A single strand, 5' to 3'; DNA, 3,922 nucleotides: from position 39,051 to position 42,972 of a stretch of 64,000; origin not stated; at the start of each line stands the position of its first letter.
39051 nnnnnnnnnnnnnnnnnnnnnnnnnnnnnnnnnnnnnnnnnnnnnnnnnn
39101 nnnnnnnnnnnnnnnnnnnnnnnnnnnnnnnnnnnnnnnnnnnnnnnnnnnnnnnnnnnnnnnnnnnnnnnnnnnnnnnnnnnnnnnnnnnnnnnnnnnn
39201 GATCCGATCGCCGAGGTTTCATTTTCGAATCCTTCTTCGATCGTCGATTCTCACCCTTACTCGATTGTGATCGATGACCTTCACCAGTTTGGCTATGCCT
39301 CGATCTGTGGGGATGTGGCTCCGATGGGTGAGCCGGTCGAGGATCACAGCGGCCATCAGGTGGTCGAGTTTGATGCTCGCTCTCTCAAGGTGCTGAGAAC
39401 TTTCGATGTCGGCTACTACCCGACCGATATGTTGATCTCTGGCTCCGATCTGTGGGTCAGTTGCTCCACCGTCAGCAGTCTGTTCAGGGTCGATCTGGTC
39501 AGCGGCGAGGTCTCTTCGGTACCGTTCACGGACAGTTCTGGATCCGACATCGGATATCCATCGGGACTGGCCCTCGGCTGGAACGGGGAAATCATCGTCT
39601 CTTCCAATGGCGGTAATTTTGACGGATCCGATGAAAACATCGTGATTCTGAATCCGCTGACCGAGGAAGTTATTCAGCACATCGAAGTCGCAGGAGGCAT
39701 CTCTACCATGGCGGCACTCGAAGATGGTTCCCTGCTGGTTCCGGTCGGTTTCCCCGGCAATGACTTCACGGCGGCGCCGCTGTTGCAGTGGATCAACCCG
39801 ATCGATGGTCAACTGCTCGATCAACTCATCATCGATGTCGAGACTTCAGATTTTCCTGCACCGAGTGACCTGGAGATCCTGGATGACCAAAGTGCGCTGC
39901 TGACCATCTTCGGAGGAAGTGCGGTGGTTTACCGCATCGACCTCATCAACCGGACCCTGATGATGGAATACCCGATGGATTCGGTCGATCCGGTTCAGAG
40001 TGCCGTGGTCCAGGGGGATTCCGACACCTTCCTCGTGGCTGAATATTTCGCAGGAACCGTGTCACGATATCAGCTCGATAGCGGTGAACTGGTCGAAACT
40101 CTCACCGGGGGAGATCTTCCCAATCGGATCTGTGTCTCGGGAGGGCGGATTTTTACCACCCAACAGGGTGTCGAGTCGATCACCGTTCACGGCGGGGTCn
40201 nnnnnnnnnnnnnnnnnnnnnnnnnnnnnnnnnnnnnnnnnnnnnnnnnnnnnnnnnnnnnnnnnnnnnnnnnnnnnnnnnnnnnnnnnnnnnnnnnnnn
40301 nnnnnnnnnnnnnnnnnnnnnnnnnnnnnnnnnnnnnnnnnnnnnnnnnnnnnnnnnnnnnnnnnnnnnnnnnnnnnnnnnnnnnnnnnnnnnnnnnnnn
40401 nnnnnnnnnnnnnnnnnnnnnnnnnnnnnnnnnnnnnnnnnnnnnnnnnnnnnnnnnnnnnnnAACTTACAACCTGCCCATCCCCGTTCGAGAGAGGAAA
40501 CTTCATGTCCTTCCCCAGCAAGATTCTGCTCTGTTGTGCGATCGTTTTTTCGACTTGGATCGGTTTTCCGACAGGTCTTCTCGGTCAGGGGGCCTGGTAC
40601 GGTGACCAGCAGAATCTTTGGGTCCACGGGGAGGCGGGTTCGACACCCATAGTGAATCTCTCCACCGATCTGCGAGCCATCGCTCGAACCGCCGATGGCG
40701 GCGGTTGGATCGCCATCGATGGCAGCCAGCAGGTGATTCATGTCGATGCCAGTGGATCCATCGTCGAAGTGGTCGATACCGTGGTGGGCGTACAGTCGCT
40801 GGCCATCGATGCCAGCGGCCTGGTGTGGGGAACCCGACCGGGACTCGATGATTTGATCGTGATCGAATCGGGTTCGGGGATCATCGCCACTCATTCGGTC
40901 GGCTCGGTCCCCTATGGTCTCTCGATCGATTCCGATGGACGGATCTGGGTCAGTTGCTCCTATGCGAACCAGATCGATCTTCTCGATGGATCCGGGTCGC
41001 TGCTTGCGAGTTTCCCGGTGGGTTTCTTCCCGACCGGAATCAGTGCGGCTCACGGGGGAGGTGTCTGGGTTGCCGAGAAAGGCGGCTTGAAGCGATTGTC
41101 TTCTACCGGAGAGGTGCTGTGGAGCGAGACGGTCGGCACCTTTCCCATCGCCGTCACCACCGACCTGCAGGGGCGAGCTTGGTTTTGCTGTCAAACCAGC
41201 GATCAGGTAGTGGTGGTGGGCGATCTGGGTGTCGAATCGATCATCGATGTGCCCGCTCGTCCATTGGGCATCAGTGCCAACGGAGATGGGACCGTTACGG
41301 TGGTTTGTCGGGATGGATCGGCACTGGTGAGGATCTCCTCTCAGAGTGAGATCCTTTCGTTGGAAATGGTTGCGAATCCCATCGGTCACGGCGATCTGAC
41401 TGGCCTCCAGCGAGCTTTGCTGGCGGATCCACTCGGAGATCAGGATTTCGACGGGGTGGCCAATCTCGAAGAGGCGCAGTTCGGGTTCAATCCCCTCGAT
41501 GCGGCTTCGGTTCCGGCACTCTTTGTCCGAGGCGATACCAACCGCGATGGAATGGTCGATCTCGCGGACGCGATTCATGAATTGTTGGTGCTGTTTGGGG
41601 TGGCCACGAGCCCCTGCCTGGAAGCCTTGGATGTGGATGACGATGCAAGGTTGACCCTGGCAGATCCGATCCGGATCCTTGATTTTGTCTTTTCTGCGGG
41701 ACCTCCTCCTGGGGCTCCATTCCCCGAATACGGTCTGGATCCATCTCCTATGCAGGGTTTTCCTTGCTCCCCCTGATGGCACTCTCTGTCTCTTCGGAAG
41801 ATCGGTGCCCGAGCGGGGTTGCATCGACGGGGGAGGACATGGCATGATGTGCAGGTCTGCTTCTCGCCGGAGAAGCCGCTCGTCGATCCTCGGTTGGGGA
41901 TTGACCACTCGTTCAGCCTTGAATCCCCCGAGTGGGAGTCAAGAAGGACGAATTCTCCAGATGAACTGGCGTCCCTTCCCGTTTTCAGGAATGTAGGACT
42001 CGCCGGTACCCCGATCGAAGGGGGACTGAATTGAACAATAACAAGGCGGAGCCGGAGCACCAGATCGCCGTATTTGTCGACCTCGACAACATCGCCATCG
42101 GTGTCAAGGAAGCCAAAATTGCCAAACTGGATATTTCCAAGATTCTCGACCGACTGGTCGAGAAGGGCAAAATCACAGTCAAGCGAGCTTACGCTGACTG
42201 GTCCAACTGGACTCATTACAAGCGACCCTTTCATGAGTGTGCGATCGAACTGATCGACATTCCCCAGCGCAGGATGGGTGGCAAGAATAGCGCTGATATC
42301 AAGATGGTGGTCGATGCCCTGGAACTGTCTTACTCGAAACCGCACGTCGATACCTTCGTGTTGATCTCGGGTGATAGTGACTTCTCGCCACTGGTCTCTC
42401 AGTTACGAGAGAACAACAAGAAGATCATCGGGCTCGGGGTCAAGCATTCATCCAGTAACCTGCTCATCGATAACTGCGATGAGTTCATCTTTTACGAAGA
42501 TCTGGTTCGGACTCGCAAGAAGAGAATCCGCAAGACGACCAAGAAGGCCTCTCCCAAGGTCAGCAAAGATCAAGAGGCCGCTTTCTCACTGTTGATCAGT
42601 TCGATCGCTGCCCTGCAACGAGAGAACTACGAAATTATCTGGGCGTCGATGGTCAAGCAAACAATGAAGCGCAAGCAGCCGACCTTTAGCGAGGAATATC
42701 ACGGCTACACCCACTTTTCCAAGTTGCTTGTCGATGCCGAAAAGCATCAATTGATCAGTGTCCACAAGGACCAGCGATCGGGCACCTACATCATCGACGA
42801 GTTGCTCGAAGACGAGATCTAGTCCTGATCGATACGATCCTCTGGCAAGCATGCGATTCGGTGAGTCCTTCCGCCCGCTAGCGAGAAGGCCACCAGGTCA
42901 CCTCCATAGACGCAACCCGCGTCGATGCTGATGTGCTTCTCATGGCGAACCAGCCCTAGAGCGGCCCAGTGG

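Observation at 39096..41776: Two paralogous beta-propeller proteins with dockerin-like C-termini apparently under B12-riboswitch control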

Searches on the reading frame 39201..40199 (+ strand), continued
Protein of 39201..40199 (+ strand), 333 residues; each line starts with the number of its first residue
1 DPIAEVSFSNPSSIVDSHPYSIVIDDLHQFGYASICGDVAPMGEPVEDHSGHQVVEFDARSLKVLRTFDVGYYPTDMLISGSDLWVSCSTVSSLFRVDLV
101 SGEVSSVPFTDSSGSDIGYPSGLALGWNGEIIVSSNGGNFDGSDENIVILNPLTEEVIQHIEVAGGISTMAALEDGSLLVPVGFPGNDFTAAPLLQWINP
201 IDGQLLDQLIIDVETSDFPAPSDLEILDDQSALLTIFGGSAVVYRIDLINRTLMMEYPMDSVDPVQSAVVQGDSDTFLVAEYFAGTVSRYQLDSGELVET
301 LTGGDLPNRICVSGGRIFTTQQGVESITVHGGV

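Call 83: search_protein_families(library=ncbifam, proteins=[L032:1698-2825:-, L038:7460-9685:+, L034:137-2368:-, L029:416-1258:+, L030:573-1328:+, L032:206-1693:+, L032:6127-8418:+, L037:3767-5512:+], max_evalue=0.001)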
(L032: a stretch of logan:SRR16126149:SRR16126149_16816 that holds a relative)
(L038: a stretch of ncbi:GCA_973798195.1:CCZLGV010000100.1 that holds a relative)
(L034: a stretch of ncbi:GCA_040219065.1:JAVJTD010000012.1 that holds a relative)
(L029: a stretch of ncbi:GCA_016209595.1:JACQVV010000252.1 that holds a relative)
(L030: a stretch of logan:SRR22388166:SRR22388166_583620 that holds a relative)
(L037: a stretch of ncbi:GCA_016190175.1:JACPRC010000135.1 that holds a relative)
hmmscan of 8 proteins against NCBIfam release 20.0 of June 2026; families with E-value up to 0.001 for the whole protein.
L032:1698-2825:- (375 aa): 4 families
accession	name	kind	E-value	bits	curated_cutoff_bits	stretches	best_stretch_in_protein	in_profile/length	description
TIGR04281.1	peripla_PGF_1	equivalog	9.4e-14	51.3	325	1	226-360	156-279/330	PGF-CTERM-anchored ABC transporter substrate-binding protein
NF002894.0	PRK03379.1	equivalog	5.3e-07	29.1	234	0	163-285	92-215/266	vitamin B12 ABC transporter substrate-binding protein BtuF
NF038402.1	TroA_like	subfamily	2.1e-06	27.5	30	1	61-285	1-186/219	helical backbone metal receptor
TIGR03659.1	IsdE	equivalog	0.00057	19.2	298.65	1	170-319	114-265/292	heme ABC transporter substrate-binding protein IsdE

L038:7460-9685:+ (741 aa): 29 families (the best 25 are shown)
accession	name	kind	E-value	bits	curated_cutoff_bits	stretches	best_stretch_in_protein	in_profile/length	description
TIGR01779.1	TonB-B12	equivalog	1.5e-62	212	599.7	2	107-283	25-195/614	TonB-dependent vitamin B12 receptor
NF007926.1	PRK10641.1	equivalog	9.6e-39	133.4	836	2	110-241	27-160/617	TonB-dependent vitamin B12 receptor BtuB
TIGR01785.1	TonB-hemin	subfamily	2.9e-30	105.4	316.85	2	111-235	2-129/677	TonB-dependent heme/hemoglobin receptor family protein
TIGR01786.1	TonB-hemlactrns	subfamily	2.8e-27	95.4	323.75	2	535-728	482-694/719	TonB-dependent hemoglobin/transferrin/lactoferrin family receptor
TIGR01783.1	TonB-siderophor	subfamily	4.8e-24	85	223.5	2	129-336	4-209/649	TonB-dependent siderophore receptor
TIGR04056.1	OMP_RagA_SusC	subfamily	1.3e-23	83.4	368.25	2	30-260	3-227/981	SusC/RagA family TonB-linked outer membrane protein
NF010010.0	PRK13483.1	equivalog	6.9e-21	73.9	927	1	110-239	33-167/660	ligand-gated channel protein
NF010011.0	PRK13484.1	equivalog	2.5e-18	65.7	1197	2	111-242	31-166/682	IreA family TonB-dependent siderophore receptor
NF010038.0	PRK13513.1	equivalog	3.1e-18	65.7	942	1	110-240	35-170/659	ligand-gated channel protein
NF007478.2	PRK10064.1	equivalog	1.3e-16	60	745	1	100-236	17-159/663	catecholate siderophore receptor CirA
NF010012.0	PRK13486.1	equivalog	5.3e-16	58.1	924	1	110-237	25-160/696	TonB-dependent receptor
NF053590.1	TonB_dep_TOL0244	equivalog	1.1e-15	57.4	645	2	114-285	15-190/604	TOL_0244 family TonB-dependent receptor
TIGR01782.1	TonB-Xanth-Caul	subfamily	1.6e-15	56.5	310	2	538-726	638-845/868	TonB-dependent receptor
NF007465.0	PRK10044.1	equivalog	5.7e-13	47.9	803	1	76-308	27-260/726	ferrichrome porin FhuA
NF010651.0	PRK14050.1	equivalog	1.2e-11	43.5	884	1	102-346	54-308/730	TonB-dependent siderophore receptor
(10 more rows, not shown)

L034:137-2368:- (743 aa): 25 families
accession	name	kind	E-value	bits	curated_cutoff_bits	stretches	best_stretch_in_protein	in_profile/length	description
TIGR01785.1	TonB-hemin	subfamily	6.6e-60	203.3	316.85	1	65-743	3-677/677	TonB-dependent heme/hemoglobin receptor family protein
TIGR01786.1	TonB-hemlactrns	subfamily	6.6e-53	180.1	323.75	1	65-729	2-694/719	TonB-dependent hemoglobin/transferrin/lactoferrin family receptor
TIGR01779.1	TonB-B12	equivalog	7.3e-31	107.4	599.7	2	63-203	28-165/614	TonB-dependent vitamin B12 receptor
TIGR01783.1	TonB-siderophor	subfamily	2.9e-29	102.2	223.5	2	428-729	359-628/649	TonB-dependent siderophore receptor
NF007478.2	PRK10064.1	equivalog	6.3e-25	87.5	745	2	95-227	61-194/663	catecholate siderophore receptor CirA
NF010011.0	PRK13484.1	equivalog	3.7e-24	84.9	1197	2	486-620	416-557/682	IreA family TonB-dependent siderophore receptor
NF010010.0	PRK13483.1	equivalog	4.7e-22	77.7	927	2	51-232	21-205/660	ligand-gated channel protein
NF007926.1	PRK10641.1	equivalog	8.1e-21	74.2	836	1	62-236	26-203/617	TonB-dependent vitamin B12 receptor BtuB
NF010012.0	PRK13486.1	equivalog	4.2e-20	71.7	924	2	114-204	79-170/696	TonB-dependent receptor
NF010038.0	PRK13513.1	equivalog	4.5e-19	68.4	942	2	58-234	30-209/659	ligand-gated channel protein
TIGR01778.1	TonB-copper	equivalog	8.4e-18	64.4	472.45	1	388-724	279-605/637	TonB-dependent copper receptor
NF053590.1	TonB_dep_TOL0244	equivalog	3.4e-15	55.7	645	1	163-625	112-498/604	TOL_0244 family TonB-dependent receptor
NF050067.1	TonBEntbctnRecCfrA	equivalog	5.1e-15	54.8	1200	1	115-289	81-258/698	TonB-dependent ferric enterobactin receptor CfrA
NF049947.1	TonB_dep_PCPU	exception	8.6e-14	50.7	800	2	97-239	67-210/685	TonB-dependent receptor, PCPU motif-type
NF010048.1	PRK13524.1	subfamily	1.4e-13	50.3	493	2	41-234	18-219/744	FepA family TonB-dependent siderophore receptor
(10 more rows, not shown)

L029:416-1258:+ (280 aa): 3 families
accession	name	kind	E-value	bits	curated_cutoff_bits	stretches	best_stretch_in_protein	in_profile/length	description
NF045915.1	PhycobilmeDegNblB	equivalog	1.7e-08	34.3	300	1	135-277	40-184/214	phycobilisome degradation protein NblB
NF010374.0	PRK13800.1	equivalog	1.3e-06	27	1196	1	136-273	631-762/898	fumarate reductase/succinate dehydrogenase flavoprotein subunit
NF058515.1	phyc_lyase_CpcF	equivalog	0.00013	21.6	220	0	116-185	50-118/200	C-phycocyanin alpha-cysteine-84 phycocyanobilin lyase subunit CpcF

L030:573-1328:+ (251 aa): 0 families

L032:206-1693:+ (495 aa): 0 families

L032:6127-8418:+ (763 aa): 0 families

L037:3767-5512:+ (581 aa): 3 families
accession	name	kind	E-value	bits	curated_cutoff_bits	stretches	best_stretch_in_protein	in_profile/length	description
TIGR03463.1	osq_cycl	subfamily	2.9e-06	25.9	851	1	281-394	470-573/634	2,3-oxidosqualene cyclase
TIGR01787.1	squalene_cyclas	subfamily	2e-05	23.4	322.7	0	287-339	507-560/622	squalene/oxidosqualene cyclases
TIGR01507.1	hopene_cyclase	equivalog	0.00013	20.4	431.1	0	287-313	580-606/640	squalene--hopene cyclase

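Call 87: find_encoding_contigs(protein=P0199, flank=6000, max_places=1)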
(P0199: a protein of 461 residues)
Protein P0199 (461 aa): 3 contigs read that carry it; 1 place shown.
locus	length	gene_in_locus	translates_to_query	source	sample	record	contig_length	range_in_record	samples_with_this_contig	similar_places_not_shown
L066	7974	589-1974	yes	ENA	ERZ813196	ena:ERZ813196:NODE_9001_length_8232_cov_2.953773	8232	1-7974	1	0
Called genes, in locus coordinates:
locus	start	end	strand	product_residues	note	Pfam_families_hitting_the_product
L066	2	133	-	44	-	?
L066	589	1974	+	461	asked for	PF22494:choice_anch_I (faint), PF25174:Beta-prop_THOC3 (faint), PF10282:Lactonase (faint), PF21783:YNCE (faint)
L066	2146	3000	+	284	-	PF01180:DHO_dh (faint), PF01207:Dus, PF01680:SOR_SNZ (faint)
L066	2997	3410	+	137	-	-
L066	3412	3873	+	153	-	PF00583:Acetyltransf_1, PF13673:Acetyltransf_10 (weak), PF13508:Acetyltransf_7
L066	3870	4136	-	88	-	PF02627:CMD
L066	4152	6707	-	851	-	PF00311:PEPcase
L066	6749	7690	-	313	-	PF00355:Rieske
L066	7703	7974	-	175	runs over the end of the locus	?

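Call 88: find_encoding_contigs(protein=P0149, flank=6000, max_places=1)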
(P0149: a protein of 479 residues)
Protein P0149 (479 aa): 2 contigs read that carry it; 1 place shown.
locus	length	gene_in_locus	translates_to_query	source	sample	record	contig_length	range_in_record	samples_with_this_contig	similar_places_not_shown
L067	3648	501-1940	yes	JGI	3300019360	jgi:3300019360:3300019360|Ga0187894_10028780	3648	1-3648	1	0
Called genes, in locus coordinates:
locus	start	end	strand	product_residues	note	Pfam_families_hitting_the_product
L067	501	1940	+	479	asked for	PF22494:choice_anch_I (faint), PF02239:Cytochrom_D1 (faint), PF25174:Beta-prop_THOC3 (weak)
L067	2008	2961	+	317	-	PF01497:Peripla_BP_2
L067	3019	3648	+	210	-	?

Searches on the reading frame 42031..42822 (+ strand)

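Call 3: search_protein_families(library=pfam, proteins=[window:42031-42822:+], max_evalue=0.1)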
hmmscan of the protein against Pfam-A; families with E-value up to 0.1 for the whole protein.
window:42031-42822:+ (263 aa): 6 families
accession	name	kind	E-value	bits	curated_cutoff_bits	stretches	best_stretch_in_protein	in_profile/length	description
PF01936.24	NYN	-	2e-36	126.1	24.2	1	12-155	2-144/145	NYN domain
PF18479.7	PIN_11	-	0.0026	18.4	26.6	1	82-132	65-115/118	PIN like domain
PF07106.19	TBPIP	-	0.014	15.7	22.8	1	26-51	27-51/62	TBPIP/Hop2 winged helix domain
PF00497.25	SBP_bac_3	-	0.015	15.5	26.4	1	191-256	50-110/132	Bacterial extracellular solute-binding proteins, family 3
PF07717.22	OB_NTP_bind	-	0.018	15.7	29.5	1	139-171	35-70/83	Oligonucleotide/oligosaccharide-binding (OB)-fold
PF18475.7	PIN7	-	0.033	15.3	34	1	71-127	49-101/103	PIN domain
